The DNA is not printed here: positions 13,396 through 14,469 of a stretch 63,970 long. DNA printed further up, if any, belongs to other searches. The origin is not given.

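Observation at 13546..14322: Archaeo-eukaryotic (PriS-like) primase gene in a bacterium that also encodes DnaG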

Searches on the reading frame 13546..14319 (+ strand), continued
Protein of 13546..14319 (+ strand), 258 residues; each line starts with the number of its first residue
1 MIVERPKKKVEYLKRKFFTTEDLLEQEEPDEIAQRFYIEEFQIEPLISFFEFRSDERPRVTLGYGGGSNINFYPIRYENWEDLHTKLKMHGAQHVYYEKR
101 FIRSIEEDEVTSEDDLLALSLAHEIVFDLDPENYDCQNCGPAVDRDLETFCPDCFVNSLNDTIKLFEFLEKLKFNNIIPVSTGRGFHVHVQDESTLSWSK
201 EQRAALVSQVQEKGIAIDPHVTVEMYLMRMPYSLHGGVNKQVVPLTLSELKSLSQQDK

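Call 78: fold_search(model_id=the predicted structure, library=viral)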
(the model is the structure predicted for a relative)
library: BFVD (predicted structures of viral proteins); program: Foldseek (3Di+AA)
matches with E <= 10: 245; with E <= 0.001: 22
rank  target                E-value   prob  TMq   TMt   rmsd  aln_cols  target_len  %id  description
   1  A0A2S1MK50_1          3.3e-07  1.00  0.46  0.10  14.3       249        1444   16  EO2-4 [Rhynchobatus djiddensis adomavirus 1]
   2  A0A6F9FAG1            1.6e-06  1.00  0.59  0.33   7.6       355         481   13  (no name in the UniProt tables at hand)
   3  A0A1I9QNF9            2.7e-06  1.00  0.50  0.11   5.6       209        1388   17  (no name in the UniProt tables at hand)
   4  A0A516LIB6            5.3e-06  1.00  0.48  0.15   6.7       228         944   14  (no name in the UniProt tables at hand)
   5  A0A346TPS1            8.9e-06  1.00  0.52  0.58   4.6       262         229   13  LEF-1 [Mythimna unipuncta nucleopolyhedrovirus]
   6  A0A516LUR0            1.6e-05  1.00  0.45  0.22   6.0       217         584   16  (no name in the UniProt tables at hand)
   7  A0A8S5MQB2            5.3e-05  1.00  0.48  0.14   5.4       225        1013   15  Replication protein B [Podoviridae sp. ctUS21]
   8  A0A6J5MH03            5.3e-05  1.00  0.49  0.16   7.0       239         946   14  DUF927 domain-containing protein [uncultured Caudovirales phage]
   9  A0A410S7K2            7.0e-05  1.00  0.48  0.45   5.4       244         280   16  LEF-1 [Spodoptera exempta nucleopolyhedrovirus]
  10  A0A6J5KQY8            7.5e-05  1.00  0.43  0.14   5.4       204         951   15  DUF927 domain-containing protein [uncultured Caudovirales phage]
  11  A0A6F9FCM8            8.4e-05  1.00  0.49  0.11  16.5       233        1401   15  EO2-4 [Barramundi adomavirus]
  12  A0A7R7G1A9            8.9e-05  1.00  0.51  0.40   5.0       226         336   17  (no name in the UniProt tables at hand)
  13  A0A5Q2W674            1.3e-04  1.00  0.49  0.42   4.8       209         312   16  (no name in the UniProt tables at hand)
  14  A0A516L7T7            3.3e-04  1.00  0.51  0.18   7.5       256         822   13  (no name in the UniProt tables at hand)
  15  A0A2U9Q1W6            3.3e-04  1.00  0.45  0.09   9.3       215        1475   11  EO2-4 [Arowana adomavirus]
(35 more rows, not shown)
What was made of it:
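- Closest known: Baculovirus LEF-1 and the Nanoarchaeum equitans monomeric primase. Same: LEF-1 (229-280 aa) is among the viral fold matches (call 78).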

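Call 82: search_protein_families(library=ncbifam, proteins=[L088:1-765:-, L088:7162-8025:-, L087:7337-8428:+, L087:5188-5391:-, L087:8546-9163:+, L087:5739-7250:+, L087:2770-3582:+], max_evalue=0.001)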
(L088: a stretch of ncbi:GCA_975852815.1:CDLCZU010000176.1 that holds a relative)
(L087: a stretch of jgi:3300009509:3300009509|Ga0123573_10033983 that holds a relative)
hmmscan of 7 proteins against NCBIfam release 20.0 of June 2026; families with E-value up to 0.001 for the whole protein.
L088:1-765:- (255 aa): 1 family
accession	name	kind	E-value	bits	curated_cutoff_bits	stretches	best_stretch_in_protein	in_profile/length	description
NF051851.1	AtpSerPepEprS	equivalog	0.00028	19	1700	1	167-248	53-128/988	autotransporter serine peptidase EprS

L088:7162-8025:- (287 aa): 13 families
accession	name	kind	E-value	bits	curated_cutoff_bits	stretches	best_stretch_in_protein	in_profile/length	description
NF001750.0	PRK00476.1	equivalog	2.5e-101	339.8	443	1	2-286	303-587/590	aspartate--tRNA ligase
TIGR00459.1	aspS_bact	equivalog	7.9e-89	298.6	373.85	1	2-286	298-584/586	aspartate--tRNA ligase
NF009460.0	PRK12820.1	equivalog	2.6e-58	197.8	1379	1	3-283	332-615/723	bifunctional aspartyl-tRNA synthetase/aspartyl/glutamyl-tRNA amidotransferase subunit C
NF003483.0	PRK05159.1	equivalog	4.8e-19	68.5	353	1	172-259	349-432/438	aspartate--tRNA(Asn) ligase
TIGR00458.1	aspS_nondisc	equivalog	5.7e-16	58.5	368.4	1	165-261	334-424/428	aspartate--tRNA(Asn) ligase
NF001756.1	PRK00484.1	subfamily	9.4e-13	47.6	468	1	177-260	399-486/488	lysine--tRNA ligase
TIGR00499.1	lysS_bact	equivalog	9.5e-12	44.3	427.6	1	209-260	442-493/496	lysine--tRNA ligase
NF003037.0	PRK03932.1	equivalog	8.4e-09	34.9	414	1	164-262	353-448/451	asparagine--tRNA ligase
NF002821.0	PRK02983.1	equivalog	2.9e-08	32.2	742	1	219-259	1059-1098/1102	bifunctional lysylphosphatidylglycerol synthetase/lysine--tRNA ligase LysX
NF006828.0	PRK09350.1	equivalog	3.4e-08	33.1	264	1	173-258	233-322/325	elongation factor P--(R)-beta-lysine ligase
TIGR00462.1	genX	equivalog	1.9e-07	30.8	286.9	1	214-256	262-304/304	EF-P lysine aminoacylase EpmA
TIGR00457.1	asnS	equivalog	2.1e-06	26.8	342.6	1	175-262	368-452/455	asparagine--tRNA ligase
NF009101.0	PRK12445.1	subfamily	5.8e-06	25.1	1026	1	220-259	462-501/505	lysine--tRNA ligase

L087:7337-8428:+ (364 aa): 18 families
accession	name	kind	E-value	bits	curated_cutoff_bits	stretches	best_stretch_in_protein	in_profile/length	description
TIGR01302.1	IMP_dehydrog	equivalog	4.9e-77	259.7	481.5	2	94-344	198-449/450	IMP dehydrogenase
NF005311.0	PRK06843.1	equivalog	4.7e-59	200.3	779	2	108-361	143-396/404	inosine 5-monophosphate dehydrogenase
NF052358.1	GMPRedGuaB1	equivalog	3.2e-40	138.7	675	2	114-361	223-473/479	GMP reductase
NF003470.0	PRK05096.1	equivalog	1.3e-39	136.3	397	1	35-353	38-337/347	GMP reductase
NF005869.0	PRK07807.1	equivalog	2.2e-39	135.8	549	2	112-361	221-473/479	GuaB1 family IMP dehydrogenase-related protein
TIGR01305.1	GMP_reduct_1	equivalog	1.8e-35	122.6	492.15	1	34-353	36-336/343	GMP reductase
TIGR01303.1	IMP_DH_rel_1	equivalog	8e-34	117.3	562.75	1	118-361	224-471/475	GuaB1 family IMP dehydrogenase-related protein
NF005493.0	PRK07107.1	equivalog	1.7e-33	115.9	585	2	100-363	223-489/502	IMP dehydrogenase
TIGR01304.1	IMP_DH_rel_2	equivalog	1.2e-29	103.7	342.1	2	109-261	130-295/365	GuaB3 family IMP dehydrogenase-related protein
NF003966.0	PRK05458.1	equivalog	1.1e-28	100.5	344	1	39-276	34-258/327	GMP reductase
TIGR01306.1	GMP_reduct_2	equivalog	1.2e-24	87.4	465.65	1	40-276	31-254/321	GMP reductase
TIGR03966.1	actino_HemFlav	equivalog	3.1e-07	29.4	470.85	1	161-250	250-332/385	pre-mycofactocin synthase MftD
NF008398.0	PRK11197.1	subfamily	3.9e-07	29.2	376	1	151-250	238-330/381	L-lactate dehydrogenase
NF033901.1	L_lactate_LldD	exception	3.1e-06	26.5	550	1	150-250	237-330/377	FMN-dependent L-lactate dehydrogenase LldD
TIGR02151.1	IPP_isom_2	equivalog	7.9e-05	21.7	281.3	1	201-250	242-290/338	type 2 isopentenyl-diphosphate Delta-isomerase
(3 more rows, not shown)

L087:5188-5391:- (67 aa): 13 families
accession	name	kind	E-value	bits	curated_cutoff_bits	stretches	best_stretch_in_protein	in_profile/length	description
NF001750.0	PRK00476.1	equivalog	1.7e-28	99.3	443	1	1-66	522-587/590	aspartate--tRNA ligase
TIGR00459.1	aspS_bact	equivalog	6.1e-26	90.9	373.85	1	1-66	519-584/586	aspartate--tRNA ligase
NF009460.0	PRK12820.1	equivalog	2.7e-14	52.2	1379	1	2-63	554-615/723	bifunctional aspartyl-tRNA synthetase/aspartyl/glutamyl-tRNA amidotransferase subunit C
NF001756.1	PRK00484.1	subfamily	4.8e-11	42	468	1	1-40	447-486/488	lysine--tRNA ligase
TIGR00499.1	lysS_bact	equivalog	7.9e-11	41.3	427.6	1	1-40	454-493/496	lysine--tRNA ligase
NF003483.0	PRK05159.1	equivalog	2.5e-10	39.8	353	1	1-39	394-432/438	aspartate--tRNA(Asn) ligase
TIGR00458.1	aspS_nondisc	equivalog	1.8e-08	33.8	368.4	1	1-41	384-424/428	aspartate--tRNA(Asn) ligase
NF006828.0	PRK09350.1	equivalog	5.1e-07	29.3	264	1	1-38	285-322/325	elongation factor P--(R)-beta-lysine ligase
NF002821.0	PRK02983.1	equivalog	6.9e-07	27.6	742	1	1-40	1061-1099/1102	bifunctional lysylphosphatidylglycerol synthetase/lysine--tRNA ligase LysX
NF003037.0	PRK03932.1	equivalog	1.1e-06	27.9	414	1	4-42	410-448/451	asparagine--tRNA ligase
TIGR00462.1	genX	equivalog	2e-06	27.5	286.9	1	2-36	270-304/304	EF-P lysine aminoacylase EpmA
NF009101.0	PRK12445.1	subfamily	1.1e-05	24.2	1026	1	2-39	464-501/505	lysine--tRNA ligase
TIGR00457.1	asnS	equivalog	3.1e-05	23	342.6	1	4-42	414-452/455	asparagine--tRNA ligase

L087:8546-9163:+ (206 aa): 4 families
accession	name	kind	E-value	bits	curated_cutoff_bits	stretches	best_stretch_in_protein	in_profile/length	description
NF008992.0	PRK12335.1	equivalog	6e-09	35.5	303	1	42-183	121-265/289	SAM-dependent methyltransferase TehB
NF045649.1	2X_seleno_MduS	exception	5e-08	32.3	380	1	5-94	5-94/338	methyltransferase domain-containing selenoprotein MduS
TIGR00477.1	tehB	equivalog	4.3e-05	22.9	219.5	1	44-183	74-216/238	tellurite resistance methyltransferase TehB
NF008405.0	PRK11207.1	equivalog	5.9e-05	22.6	218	1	43-185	30-176/198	tellurite resistance methyltransferase TehB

L087:5739-7250:+ (504 aa): 20 families
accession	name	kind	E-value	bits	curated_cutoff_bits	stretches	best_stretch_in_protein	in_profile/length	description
TIGR04107.1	rSAM_HutW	equivalog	4.2e-57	193.9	400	1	109-491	39-413/419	heme anaerobic degradation radical SAM methyltransferase ChuW/HutW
NF006067.1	PRK08208.1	equivalog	1.2e-51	176.1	380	1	110-498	36-420/427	STM4012 family radical SAM protein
TIGR00539.1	hemN_rel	equivalog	5.5e-46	157.3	205.4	1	112-473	3-350/361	radical SAM family heme chaperone HemW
TIGR03994.1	rSAM_HemZ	equivalog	5.2e-37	127.9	321.4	1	104-382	79-362/401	coproporphyrinogen dehydrogenase HemZ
NF005133.0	PRK06582.1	equivalog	7.1e-37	127.3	597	1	110-386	12-278/390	coproporphyrinogen III oxidase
NF006385.0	PRK08629.1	equivalog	2e-35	122.4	355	1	110-494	53-415/439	coproporphyrinogen III oxidase family protein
TIGR00538.1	hemN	equivalog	2.1e-32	112.5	324.95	1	110-492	50-438/454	oxygen-independent coproporphyrinogen III oxidase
NF006064.0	PRK08207.2-2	equivalog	2.8e-28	99.1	504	1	109-315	144-348/465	coproporphyrinogen III oxidase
NF006060.0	PRK08207.1-3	equivalog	4.4e-24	85.1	653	1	110-323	150-363/477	coproporphyrinogen III oxidase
NF006061.0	PRK08207.1-4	equivalog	3.5e-23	82.2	702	1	111-311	175-374/501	coproporphyrinogen III oxidase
NF004567.0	PRK05904.1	equivalog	8e-22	77.9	355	1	112-317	9-204/353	coproporphyrinogen III oxidase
NF006066.0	PRK08207.2-5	equivalog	1.6e-21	76.6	1117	1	110-313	191-392/518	coproporphyrinogen III oxidase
NF006059.0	PRK08207.1-1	equivalog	6.1e-17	61.5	1012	1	111-335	173-400/496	coproporphyrinogen III oxidase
NF006065.0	PRK08207.2-4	equivalog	6.4e-17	61.7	922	1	112-349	171-407/484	coproporphyrinogen III oxidase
NF006063.0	PRK08207.2-1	equivalog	4e-16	58.7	1074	1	110-311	193-392/518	coproporphyrinogen III oxidase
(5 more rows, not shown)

L087:2770-3582:+ (271 aa): 0 families

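Call 93: find_encoding_contigs(protein=P0023, flank=8000, max_places=4)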
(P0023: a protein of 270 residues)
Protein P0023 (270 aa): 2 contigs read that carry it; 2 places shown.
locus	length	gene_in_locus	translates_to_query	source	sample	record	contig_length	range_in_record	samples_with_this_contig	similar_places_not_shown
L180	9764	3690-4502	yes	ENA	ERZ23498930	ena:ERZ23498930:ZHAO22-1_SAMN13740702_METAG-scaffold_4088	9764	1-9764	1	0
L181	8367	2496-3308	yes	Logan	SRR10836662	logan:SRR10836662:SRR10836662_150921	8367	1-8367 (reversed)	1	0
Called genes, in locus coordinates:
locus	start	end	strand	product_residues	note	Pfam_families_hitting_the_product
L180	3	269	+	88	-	?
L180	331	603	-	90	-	-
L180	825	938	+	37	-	-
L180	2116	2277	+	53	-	-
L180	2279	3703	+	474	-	PF02310:B12-binding, PF04055:Radical_SAM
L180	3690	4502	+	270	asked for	PF01896:DNA_primase_S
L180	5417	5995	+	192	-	-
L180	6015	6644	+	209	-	-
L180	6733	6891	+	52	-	-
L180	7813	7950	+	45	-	-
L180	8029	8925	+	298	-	-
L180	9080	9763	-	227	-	?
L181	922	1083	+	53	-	-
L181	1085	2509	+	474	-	PF02310:B12-binding, PF04055:Radical_SAM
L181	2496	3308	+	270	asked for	PF01896:DNA_primase_S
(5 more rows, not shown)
